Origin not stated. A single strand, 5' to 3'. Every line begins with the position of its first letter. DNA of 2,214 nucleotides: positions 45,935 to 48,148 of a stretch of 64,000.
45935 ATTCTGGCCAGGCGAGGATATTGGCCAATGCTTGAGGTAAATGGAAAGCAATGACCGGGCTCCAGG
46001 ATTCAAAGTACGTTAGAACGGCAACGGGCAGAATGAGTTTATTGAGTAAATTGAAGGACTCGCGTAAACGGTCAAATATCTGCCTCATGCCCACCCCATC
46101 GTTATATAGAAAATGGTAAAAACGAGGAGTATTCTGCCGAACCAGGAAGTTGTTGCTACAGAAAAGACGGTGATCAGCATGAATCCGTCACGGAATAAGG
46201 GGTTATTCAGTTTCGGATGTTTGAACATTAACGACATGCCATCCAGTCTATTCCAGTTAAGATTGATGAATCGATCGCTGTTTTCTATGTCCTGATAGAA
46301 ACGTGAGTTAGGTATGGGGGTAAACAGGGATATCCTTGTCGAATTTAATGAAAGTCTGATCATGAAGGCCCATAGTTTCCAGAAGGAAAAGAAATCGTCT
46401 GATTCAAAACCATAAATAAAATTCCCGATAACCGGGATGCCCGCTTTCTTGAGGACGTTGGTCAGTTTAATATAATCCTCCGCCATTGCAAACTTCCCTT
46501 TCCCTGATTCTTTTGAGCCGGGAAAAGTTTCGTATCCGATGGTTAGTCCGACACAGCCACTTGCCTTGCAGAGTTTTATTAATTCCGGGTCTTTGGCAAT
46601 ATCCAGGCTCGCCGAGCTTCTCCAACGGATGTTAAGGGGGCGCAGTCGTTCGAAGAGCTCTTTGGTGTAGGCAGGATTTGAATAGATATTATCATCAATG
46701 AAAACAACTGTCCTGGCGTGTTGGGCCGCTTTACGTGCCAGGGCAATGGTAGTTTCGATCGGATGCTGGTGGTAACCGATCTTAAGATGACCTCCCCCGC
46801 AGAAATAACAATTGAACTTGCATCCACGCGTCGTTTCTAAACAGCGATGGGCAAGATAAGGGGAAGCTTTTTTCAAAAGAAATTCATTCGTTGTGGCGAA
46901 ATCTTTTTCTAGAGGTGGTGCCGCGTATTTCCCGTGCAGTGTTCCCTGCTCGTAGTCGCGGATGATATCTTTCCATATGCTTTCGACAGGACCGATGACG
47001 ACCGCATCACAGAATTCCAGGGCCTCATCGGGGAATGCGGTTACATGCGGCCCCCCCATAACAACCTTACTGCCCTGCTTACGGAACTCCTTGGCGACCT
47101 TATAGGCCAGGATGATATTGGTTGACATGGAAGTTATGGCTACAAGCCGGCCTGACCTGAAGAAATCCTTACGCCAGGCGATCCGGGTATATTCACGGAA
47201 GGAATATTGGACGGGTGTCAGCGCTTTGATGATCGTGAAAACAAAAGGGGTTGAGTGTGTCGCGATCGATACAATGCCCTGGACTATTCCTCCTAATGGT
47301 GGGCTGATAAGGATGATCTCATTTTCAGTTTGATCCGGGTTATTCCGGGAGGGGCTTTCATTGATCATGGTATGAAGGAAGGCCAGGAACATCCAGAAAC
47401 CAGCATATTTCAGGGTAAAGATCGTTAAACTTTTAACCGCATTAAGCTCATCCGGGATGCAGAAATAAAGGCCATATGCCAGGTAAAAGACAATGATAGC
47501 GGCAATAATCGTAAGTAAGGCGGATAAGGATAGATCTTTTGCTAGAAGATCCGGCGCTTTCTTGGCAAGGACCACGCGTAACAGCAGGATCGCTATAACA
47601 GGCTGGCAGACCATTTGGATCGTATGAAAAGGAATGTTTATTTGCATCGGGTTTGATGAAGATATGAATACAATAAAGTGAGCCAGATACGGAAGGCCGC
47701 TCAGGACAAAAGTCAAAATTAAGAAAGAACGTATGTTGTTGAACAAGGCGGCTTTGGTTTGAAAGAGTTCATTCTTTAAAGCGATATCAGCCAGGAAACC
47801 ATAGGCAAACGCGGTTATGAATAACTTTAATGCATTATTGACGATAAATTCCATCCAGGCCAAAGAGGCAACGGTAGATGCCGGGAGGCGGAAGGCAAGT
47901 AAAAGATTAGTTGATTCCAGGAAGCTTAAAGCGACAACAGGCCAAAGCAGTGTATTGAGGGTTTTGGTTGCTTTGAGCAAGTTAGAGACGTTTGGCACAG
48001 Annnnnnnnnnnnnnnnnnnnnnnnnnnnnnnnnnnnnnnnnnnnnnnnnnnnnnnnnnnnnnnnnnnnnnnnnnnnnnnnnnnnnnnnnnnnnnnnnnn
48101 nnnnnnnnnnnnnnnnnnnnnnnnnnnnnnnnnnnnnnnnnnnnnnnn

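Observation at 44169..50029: Operon ending in two tandem, membrane-embedded B12-type radical SAM paralogs (top candidate for an undescribed system)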

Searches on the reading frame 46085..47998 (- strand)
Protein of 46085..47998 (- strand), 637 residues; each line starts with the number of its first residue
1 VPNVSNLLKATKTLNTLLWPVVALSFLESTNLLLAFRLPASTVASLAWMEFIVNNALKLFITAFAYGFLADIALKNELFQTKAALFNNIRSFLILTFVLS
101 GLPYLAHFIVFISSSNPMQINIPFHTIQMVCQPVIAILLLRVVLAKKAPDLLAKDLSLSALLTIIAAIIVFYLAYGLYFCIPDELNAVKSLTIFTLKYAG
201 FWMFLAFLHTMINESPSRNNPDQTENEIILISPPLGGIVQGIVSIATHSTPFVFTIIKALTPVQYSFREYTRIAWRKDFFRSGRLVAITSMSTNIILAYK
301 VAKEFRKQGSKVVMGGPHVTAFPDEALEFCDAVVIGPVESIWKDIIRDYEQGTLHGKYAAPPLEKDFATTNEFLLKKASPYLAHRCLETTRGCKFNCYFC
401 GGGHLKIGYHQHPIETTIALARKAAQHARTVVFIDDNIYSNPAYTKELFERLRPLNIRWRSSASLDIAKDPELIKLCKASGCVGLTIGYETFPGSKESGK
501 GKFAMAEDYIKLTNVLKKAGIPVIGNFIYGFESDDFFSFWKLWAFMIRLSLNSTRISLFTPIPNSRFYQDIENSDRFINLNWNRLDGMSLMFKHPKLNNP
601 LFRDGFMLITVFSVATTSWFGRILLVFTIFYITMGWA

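Call 3: search_protein_families(library=pfam, proteins=[window:46085-47998:-], max_evalue=0.01)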
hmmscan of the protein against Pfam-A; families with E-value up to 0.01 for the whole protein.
window:46085-47998:- (637 aa): 3 families
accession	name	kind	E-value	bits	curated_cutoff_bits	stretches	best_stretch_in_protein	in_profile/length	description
PF04055.27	Radical_SAM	-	1.3e-11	45.4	29.5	1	388-532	2-152/166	Radical SAM superfamily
PF02310.24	B12-binding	-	4.8e-08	33.3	32.1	1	285-341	54-116/121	B12 binding domain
PF19864.5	Radical_SAM_N2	-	0.0014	18.5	29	1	303-353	79-129/151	Radical SAM proteins, N-terminal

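Call 4: search_protein_families(library=ncbifam, proteins=[window:46085-47998:-], max_evalue=0.01)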
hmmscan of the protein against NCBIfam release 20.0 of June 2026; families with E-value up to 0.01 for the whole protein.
window:46085-47998:- (637 aa): 12 families
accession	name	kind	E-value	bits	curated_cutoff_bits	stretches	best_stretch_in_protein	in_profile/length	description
TIGR03471.1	HpnJ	equivalog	3e-17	62.6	577.6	1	379-575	195-391/472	hopanoid biosynthesis associated radical SAM protein HpnJ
TIGR04013.1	B12_SAM_MJ_1487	hypoth_equivalog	2.9e-14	52.7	251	1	284-433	45-202/382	TIGR04013 family B12-binding domain/radical SAM domain-containing protein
TIGR04479.1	bcpD_PhpK_rSAM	subfamily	3.4e-13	48.8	600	1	363-532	223-392/504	PhpK family radical SAM P-methyltransferase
TIGR04072.2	rSAM_ladder_B12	equivalog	6.4e-11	41.5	360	1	300-530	88-330/443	lipid biosynthesis B12-binding/radical SAM protein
NF050148.1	rSAM_ApyD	equivalog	3.6e-10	38.9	750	1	387-532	202-349/645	RiPP biosynthesis radical SAM protein ApyD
TIGR04295.1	B12_rSAM_oligo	hypoth_equivalog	6.8e-10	38.2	400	1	386-492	202-304/422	TIGR04295 family B12-binding domain-containing radical SAM protein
NF038361.1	rSAM_Sden_1168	equivalog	3.4e-09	35.8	575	1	358-569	258-471/560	Sden_1168 family B12-binding radical SAM P-methyltransferase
NF033070.1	rSAM_AprD4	equivalog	2.6e-07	29.9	500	1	385-569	197-388/456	AprD4 family radical SAM diol-dehydratase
TIGR02026.1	BchE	equivalog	1e-06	27.9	481.35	1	388-574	198-390/497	magnesium-protoporphyrin IX monomethyl ester anaerobic oxidative cyclase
TIGR04014.1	B12_SAM_MJ_0865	equivalog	0.00014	20.8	360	0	507-568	294-355/434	methyl-coenzyme M reductase glutamine C-methyltransferase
TIGR04190.1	B12_SAM_Ta0216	equivalog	0.00022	19.9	500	0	389-455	224-298/554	TIGR04190 family B12-binding domain/radical SAM domain protein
TIGR03960.1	rSAM_fuse_unch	hypoth_equivalog_domain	0.006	15.1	462.3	0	301-355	124-178/605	TIGR03960 family B12-binding radical SAM protein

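Call 7: find_homologous_proteins(query=window:46085-47998:-, max_evalue=0.00001)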
Query window:46085-47998:- (637 aa): 178 proteins with E <= 0.00001 among 8000 candidates; the best 120 are listed.
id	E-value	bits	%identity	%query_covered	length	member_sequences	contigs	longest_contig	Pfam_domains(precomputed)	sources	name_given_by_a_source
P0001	0.0e+0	1449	100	100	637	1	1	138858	PF04055.28,PF02310.25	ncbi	-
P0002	1.5e-283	960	69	94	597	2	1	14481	PF04055.28,PF02310.25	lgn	-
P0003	5.8e-196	671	49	97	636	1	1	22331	PF04055.28,PF02310.25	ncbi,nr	ncbi:MAG: radical SAM protein [Candidatus Omnitrophica bacterium]|nr:radical SAM protein [Candidatus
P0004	9.5e-196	670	50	98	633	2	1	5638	PF04055.28,PF02310.25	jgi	jgi:hypothetical protein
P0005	1.6e-183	630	46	99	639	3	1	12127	PF04055.28,PF02310.25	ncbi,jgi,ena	jgi:hypothetical protein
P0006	4.5e-182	625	48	98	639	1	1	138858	PF04055.28,PF02310.25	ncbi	-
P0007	3.7e-120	420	39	90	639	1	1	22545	PF04055.28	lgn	-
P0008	4.4e-119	417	36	97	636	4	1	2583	PF04055.28,PF02310.25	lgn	-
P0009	5.1e-119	417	39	93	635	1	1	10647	PF04055.28,PF02310.25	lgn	-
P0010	7.2e-119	416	38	91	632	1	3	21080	PF04055.28,PF02310.25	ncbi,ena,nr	ncbi:MAG: hypothetical protein A2Z88_11155 [Omnitrophica WOR_2 bacterium GWA2_47_8]|nr:MAG: hypothet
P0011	9.7e-119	416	36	99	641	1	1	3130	PF04055.28,PF02310.25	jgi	jgi:radical SAM superfamily enzyme YgiQ (UPF0313 family)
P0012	3.1e-116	407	42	75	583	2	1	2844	PF04055.28,PF02310.25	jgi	-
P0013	4.0e-116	407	38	99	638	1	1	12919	PF04055.28,PF02310.25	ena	-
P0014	4.5e-116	407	37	99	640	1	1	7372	PF04055.28,PF02310.25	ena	-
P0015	9.1e-116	406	39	90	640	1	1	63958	PF04055.28,PF02310.25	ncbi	-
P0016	4.0e-115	404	37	93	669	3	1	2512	PF04055.28,PF02310.25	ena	-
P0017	6.1e-115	403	37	98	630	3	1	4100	PF04055.28,PF02310.25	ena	-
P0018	7.7e-115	403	37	91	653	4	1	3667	PF04055.28,PF02310.25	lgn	-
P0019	4.4e-114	400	36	99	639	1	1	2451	PF04055.28,PF02310.25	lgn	-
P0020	6.0e-114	400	38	98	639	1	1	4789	PF04055.28,PF02310.25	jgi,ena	-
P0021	6.8e-114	400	36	96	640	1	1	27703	PF04055.28,PF02310.25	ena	-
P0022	2.7e-113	398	43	69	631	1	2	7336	PF04055.28,PF02310.25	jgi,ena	-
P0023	3.8e-113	397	34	94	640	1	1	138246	PF04055.28,PF02310.25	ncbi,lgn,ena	-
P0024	4.0e-113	397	36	90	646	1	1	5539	PF04055.28,PF02310.25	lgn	-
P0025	5.6e-113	397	42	72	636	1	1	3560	PF04055.28,PF02310.25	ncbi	-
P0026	2.7e-112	394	37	93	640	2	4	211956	PF04055.28,PF02310.25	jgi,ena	-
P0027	3.1e-112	394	45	68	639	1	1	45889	PF04055.28,PF02310.25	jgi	jgi:hypothetical protein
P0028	3.2e-112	394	37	94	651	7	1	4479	PF04055.28,PF02310.25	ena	-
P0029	3.4e-112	394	41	71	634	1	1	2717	PF04055.28,PF02310.25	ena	-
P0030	9.4e-112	393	39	86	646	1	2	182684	PF04055.28,PF02310.25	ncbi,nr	ncbi:MAG: B12-binding domain-containing radical SAM protein [Candidatus Omnitrophica bacterium]|nr:B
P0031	6.1e-111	390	36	97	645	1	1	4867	PF04055.28,PF02310.25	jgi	jgi:hypothetical protein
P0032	7.6e-111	390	36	96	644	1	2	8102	PF04055.28,PF02310.25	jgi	jgi:hypothetical protein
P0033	8.2e-111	390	36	99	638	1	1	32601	PF04055.28,PF02310.25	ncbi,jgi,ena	-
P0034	1.2e-110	389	41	70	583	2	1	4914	PF04055.28,PF02310.25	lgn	-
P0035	1.5e-110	389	37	90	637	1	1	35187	PF04055.28,PF02310.25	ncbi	-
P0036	1.8e-110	388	35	98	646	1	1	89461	PF04055.28,PF02310.25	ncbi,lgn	-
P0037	3.4e-110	388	34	97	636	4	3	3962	PF04055.28,PF02310.25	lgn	-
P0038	3.5e-110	387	36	99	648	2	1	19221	PF04055.28,PF02310.25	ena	-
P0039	9.6e-110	386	37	91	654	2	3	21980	PF04055.28,PF19864.6,PF02310.25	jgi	-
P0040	1.1e-108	383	35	98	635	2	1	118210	PF04055.28,PF02310.25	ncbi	ncbi:MAG: cobalamin-dependent protein [Candidatus Omnitrophota bacterium]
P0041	1.3e-108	382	42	72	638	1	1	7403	PF04055.28,PF02310.25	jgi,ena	-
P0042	1.3e-108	382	35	99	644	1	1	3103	PF04055.28,PF02310.25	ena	-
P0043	1.8e-108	382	38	84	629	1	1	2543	PF04055.28,PF02310.25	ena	-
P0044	2.8e-108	381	42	69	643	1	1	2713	PF04055.28,PF02310.25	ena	-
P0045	4.0e-108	381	41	69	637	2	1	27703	PF04055.28,PF02310.25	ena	-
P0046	4.8e-108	380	41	68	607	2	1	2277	PF04055.28,PF02310.25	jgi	-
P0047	1.5e-107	379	34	97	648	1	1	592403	PF04055.28,PF02310.25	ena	-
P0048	2.2e-107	378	36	87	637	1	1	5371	PF04055.28,PF02310.25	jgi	jgi:hypothetical protein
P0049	4.5e-107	377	36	89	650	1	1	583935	PF04055.28,PF02310.25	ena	-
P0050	5.3e-107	377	41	69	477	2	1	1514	PF04055.28,PF02310.25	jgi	-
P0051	5.2e-106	374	39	73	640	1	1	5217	PF04055.28,PF02310.25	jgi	jgi:hypothetical protein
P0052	8.0e-106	373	35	97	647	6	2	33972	PF04055.28,PF02310.25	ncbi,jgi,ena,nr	ncbi:MAG TPA: radical SAM protein [Candidatus Omnitrophota bacterium]|nr:radical SAM protein [Candid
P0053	1.4e-105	372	43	67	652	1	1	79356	PF04055.28,PF02310.25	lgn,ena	-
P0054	7.7e-105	370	41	69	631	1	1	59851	PF04055.28,PF02310.25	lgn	-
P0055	9.3e-105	370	35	89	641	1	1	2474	PF04055.28,PF02310.25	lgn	-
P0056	1.3e-104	369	35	94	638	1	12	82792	PF04055.28,PF02310.25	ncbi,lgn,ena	-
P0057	2.5e-104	368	43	63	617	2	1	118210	PF04055.28,PF02310.25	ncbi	ncbi:MAG: cobalamin-dependent protein [Candidatus Omnitrophota bacterium]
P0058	1.1e-103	366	35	99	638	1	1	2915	PF04055.28,PF02310.25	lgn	-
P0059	1.4e-103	366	41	68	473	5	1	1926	PF04055.28,PF02310.25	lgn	-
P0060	1.8e-103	365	38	83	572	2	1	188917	PF04055.28,PF02310.25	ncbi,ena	ncbi:MAG: radical SAM protein [Candidatus Omnitrophota bacterium]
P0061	1.7e-102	362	34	91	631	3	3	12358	PF04055.28,PF02310.25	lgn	-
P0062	1.8e-102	362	38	68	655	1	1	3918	PF04055.28,PF19864.6,PF02310.25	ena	-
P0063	2.1e-102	362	44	64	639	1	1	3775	PF04055.28,PF02310.25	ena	-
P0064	1.5e-101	359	43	65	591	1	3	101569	PF04055.28,PF02310.25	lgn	-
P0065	1.8e-101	359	34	89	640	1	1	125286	PF04055.28,PF19864.6,PF02310.25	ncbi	-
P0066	2.0e-101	358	37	88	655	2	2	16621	PF04055.28,PF02310.25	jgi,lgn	-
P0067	2.5e-101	358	35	90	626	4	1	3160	PF04055.28,PF02310.25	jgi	-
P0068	2.8e-101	358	33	98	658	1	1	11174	PF04055.28,PF19864.6,PF02310.25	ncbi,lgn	-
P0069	4.0e-101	358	36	87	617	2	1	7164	PF04055.28,PF02310.25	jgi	-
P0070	4.2e-101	357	33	97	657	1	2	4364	PF04055.28,PF19864.6,PF02310.25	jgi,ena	-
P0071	1.0e-100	356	33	97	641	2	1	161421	PF04055.28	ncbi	-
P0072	6.3e-100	354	34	91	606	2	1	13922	PF04055.28,PF02310.25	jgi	jgi:hypothetical protein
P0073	7.8e-100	353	34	91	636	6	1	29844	PF04055.28,PF02310.25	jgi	jgi:radical SAM superfamily enzyme YgiQ (UPF0313 family)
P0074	1.2e-98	349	37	89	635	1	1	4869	PF04055.28,PF02310.25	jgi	-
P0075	2.8e-98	348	33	89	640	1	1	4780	PF04055.28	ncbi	-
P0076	2.9e-98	348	33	99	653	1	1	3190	PF04055.28,PF02310.25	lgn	-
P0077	9.6e-98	346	35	91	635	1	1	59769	PF04055.28,PF02310.25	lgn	-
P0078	1.8e-97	345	34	99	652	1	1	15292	PF04055.28,PF02310.25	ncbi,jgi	-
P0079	3.5e-95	338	32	94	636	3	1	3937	PF04055.28,PF02310.25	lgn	-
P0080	9.6e-95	336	35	86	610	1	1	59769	PF04055.28,PF02310.25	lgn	-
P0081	1.8e-94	336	33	91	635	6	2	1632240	PF04055.28,PF19864.6,PF02310.25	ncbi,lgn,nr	ncbi:MAG: B12-binding domain-containing radical SAM protein [Candidatus Omnitrophica bacterium]|nr:B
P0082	9.0e-94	333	37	78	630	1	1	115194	PF04055.28,PF02310.25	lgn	-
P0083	1.2e-91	326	43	59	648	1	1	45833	PF04055.28,PF02310.25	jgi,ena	-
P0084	2.7e-91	325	33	90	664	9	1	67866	PF04055.28,PF02310.25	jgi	jgi:radical SAM superfamily enzyme YgiQ (UPF0313 family)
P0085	2.7e-91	325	35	86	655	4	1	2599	PF04055.28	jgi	jgi:radical SAM superfamily enzyme YgiQ (UPF0313 family)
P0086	1.5e-90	323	40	63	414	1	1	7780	PF04055.28,PF02310.25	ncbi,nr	ncbi:MAG: cobalamin-dependent protein, partial [Candidatus Omnitrophica bacterium]|nr:cobalamin-depe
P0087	5.6e-89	317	32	91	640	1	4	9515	PF04055.28,PF02310.25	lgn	-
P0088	1.0e-88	317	34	86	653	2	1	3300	PF04055.28,PF02310.25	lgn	-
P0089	1.3e-88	316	35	72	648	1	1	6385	PF04055.28,PF02310.25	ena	-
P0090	4.0e-86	308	32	96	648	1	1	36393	PF04055.28,PF02310.25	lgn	-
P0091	5.4e-57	212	35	51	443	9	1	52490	PF04055.28,PF13282.12,PF02310.25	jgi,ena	-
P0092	9.6e-56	208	33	54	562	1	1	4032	PF01740.27,PF04055.28,PF13282.12,PF02310.25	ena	-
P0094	2.5e-55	206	35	54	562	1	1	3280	PF04055.28,PF13282.12,PF02310.25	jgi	jgi:radical SAM superfamily enzyme YgiQ (UPF0313 family)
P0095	2.6e-55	206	36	54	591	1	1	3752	PF04055.28,PF19864.6,PF02310.25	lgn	-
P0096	9.0e-55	204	34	60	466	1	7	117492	PF04055.28,PF02310.25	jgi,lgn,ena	-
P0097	9.5e-55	204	31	60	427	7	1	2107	PF04055.28,PF13282.12,PF02310.25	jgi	-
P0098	3.6e-53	199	34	56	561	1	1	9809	PF04055.28,PF13282.12,PF02310.25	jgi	jgi:radical SAM superfamily enzyme YgiQ (UPF0313 family)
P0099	1.2e-52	197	35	54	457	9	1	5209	PF04055.28,PF13282.12,PF02310.25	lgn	-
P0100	1.4e-52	197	32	54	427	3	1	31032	PF04055.28,PF02310.25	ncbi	ncbi:MAG: radical SAM protein [Thermodesulfovibrionales bacterium]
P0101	2.6e-52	196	33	55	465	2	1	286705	PF04055.28,PF13282.12,PF02310.25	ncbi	ncbi:MAG: radical SAM protein [Chloroflexota bacterium]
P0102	5.1e-51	192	35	49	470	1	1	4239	PF04055.28,PF19864.6,PF02310.25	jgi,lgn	-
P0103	1.3e-50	191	32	51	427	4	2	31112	PF04055.28,PF02310.25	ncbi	ncbi:MAG: radical SAM protein [Bacillota bacterium]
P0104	1.4e-50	191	35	49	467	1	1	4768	PF04055.28,PF02310.25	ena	-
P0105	1.4e-50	191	35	49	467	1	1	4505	PF04055.28,PF02310.25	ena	-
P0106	1.4e-50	191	35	49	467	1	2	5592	PF04055.28,PF02310.25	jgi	-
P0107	1.4e-50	191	35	49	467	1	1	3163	PF04055.28,PF02310.25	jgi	-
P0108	8.2e-50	188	33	54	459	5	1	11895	PF04055.28,PF02310.25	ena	-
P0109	2.1e-49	187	35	49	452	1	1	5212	PF04055.28,PF02310.25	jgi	jgi:radical SAM superfamily enzyme YgiQ (UPF0313 family)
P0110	2.9e-49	186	34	54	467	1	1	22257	PF04055.28,PF02310.25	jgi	jgi:radical SAM superfamily enzyme YgiQ (UPF0313 family)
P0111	7.2e-49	185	34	54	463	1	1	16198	PF04055.28,PF13282.12,PF02310.25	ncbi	-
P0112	1.6e-48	184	34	54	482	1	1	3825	PF04055.28,PF02310.25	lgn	-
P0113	1.8e-48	184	33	55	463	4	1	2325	PF04055.28,PF02310.25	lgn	-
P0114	2.1e-48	183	32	53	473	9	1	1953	PF04055.28,PF02310.25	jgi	jgi:radical SAM superfamily enzyme YgiQ (UPF0313 family)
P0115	1.3e-47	181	31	58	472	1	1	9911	PF04055.28,PF13282.12,PF02310.25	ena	-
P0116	2.1e-47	180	34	51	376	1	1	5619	PF04055.28,PF02310.25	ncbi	ncbi:MAG: radical SAM protein [Anaerolineae bacterium]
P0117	5.3e-46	175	35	52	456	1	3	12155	PF04055.28,PF02310.25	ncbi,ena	-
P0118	1.2e-45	174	34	51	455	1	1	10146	PF04055.28,PF02310.25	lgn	-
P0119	3.9e-45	173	34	52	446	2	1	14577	PF04055.28,PF02310.25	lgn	-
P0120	4.2e-45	172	29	56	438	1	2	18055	PF04055.28,PF02310.25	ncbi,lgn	-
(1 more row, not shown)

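Call 11: find_related_loci(query=A1, collection=genome_contigs, flank=10000)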
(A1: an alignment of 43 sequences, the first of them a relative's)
Query A1 (637 aa) in genome_contigs; peptide patterns used: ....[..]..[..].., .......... (x = any residue, [..] = any of these).
591 stretches matched a pattern; 546 encode a relative of the query (tblastn E <= 1e-3); the best 80 are kept; 77 distinct loci.
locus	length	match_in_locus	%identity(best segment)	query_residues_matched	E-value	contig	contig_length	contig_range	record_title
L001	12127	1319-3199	46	3-631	0e+0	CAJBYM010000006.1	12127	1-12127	MAG: Candidatus Omnitrophica bacterium isolate Loc090907-5m_bin-489 genome assembly, contig: bin-489:006/139, whole geno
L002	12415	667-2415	38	56-634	2e-122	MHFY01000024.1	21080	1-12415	MAG: Omnitrophica WOR_2 bacterium GWA2_47_8 gwa2_scaffold_13354, whole genome shotgun sequence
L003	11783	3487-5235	39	48-625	3e-121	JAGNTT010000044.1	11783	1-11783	MAG: Candidatus Omnitrophota bacterium isolate Go_SlAct_bin_392 Go_SlAct_25298_length_11783_cov_7.808940, whole genome s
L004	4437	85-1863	36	38-628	9e-123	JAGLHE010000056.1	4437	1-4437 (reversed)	MAG: Candidatus Omnitrophota bacterium isolate RS_10_7 ROV157_10.bin.7.fa_56, whole genome shotgun sequence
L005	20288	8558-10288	39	57-627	3e-118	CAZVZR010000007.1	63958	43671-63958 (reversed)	MAG TPA_asm: uncultured Planctomycetales bacterium isolate SRP193066_co2_435 genome assembly, contig: NODE_140_length_63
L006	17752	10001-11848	35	1-626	7e-118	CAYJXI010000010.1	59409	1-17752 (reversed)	MAG TPA_asm: uncultured Planctomycetales bacterium isolate ERP125453_co1_481 genome assembly, contig: NODE_329_length_59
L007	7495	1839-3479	37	57-599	6e-116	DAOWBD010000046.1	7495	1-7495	MAG TPA_asm: Candidatus Omnitrophota bacterium isolate CSMAG_1852 CSMAG_1852_k141_1421340_length_7495_cov_11.0000, whole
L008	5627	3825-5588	37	40-624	8e-116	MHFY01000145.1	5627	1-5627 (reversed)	MAG: Omnitrophica WOR_2 bacterium GWA2_47_8 gwa2_scaffold_67790, whole genome shotgun sequence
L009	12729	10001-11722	36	65-633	2e-114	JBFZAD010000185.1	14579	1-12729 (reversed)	MAG: Candidatus Omnitrophota bacterium isolate PPR_0458 k121_6266311, whole genome shotgun sequence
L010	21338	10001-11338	41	189-635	2e-114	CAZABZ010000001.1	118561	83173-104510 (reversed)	MAG TPA_asm: uncultured Planctomycetales bacterium isolate binchicken_co3_599 genome assembly, contig: NODE_331_length_1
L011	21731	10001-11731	37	49-625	3e-114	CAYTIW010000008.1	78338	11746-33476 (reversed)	MAG TPA_asm: uncultured Planctomycetales bacterium isolate binchicken_co115_236 genome assembly, contig: NODE_605_length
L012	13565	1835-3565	36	57-629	6e-114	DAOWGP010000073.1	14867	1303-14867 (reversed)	MAG TPA_asm: Candidatus Omnitrophota bacterium isolate CSMAG_1994 CSMAG_1994_k141_1954117_length_14867_cov_56.9967, whol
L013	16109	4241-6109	37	5-629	5e-114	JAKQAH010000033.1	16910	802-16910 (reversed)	MAG: Candidatus Omnitrophota bacterium isolate USCA_maxbin.193_sub k141_145167, whole genome shotgun sequence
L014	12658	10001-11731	37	56-629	8e-113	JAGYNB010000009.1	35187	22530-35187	MAG: Candidatus Omnitrophota bacterium isolate M55B134 9, whole genome shotgun sequence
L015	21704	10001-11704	37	56-621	2e-111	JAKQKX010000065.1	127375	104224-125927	MAG: Candidatus Omnitrophota bacterium isolate USDV_maxbin.135_sub k141_1911964, whole genome shotgun sequence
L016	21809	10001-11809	34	33-629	2e-115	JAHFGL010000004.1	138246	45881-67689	MAG: Candidatus Omnitrophota bacterium isolate nzgw314 NODE_178_length_138247_cov_4.604600, whole genome shotgun sequenc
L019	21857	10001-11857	35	3-629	2e-110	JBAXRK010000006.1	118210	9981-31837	MAG: Candidatus Omnitrophota bacterium isolate ELA581 MAG581_6, whole genome shotgun sequence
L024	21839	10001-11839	35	6-618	5e-107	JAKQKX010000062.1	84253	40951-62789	MAG: Candidatus Omnitrophota bacterium isolate USDV_maxbin.135_sub k141_1052184, whole genome shotgun sequence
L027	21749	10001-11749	35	57-634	2e-106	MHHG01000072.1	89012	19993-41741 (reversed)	MAG: Omnitrophica WOR_2 bacterium RIFOXYA2_FULL_38_17 rifoxya2_full_scaffold_87, whole genome shotgun sequence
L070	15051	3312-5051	29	51-630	9e-78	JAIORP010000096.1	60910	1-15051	MAG: Candidatus Omnitrophota bacterium isolate SMBSF21 20074_Bin_2_contigs_1_c_000000000056, whole genome shotgun sequen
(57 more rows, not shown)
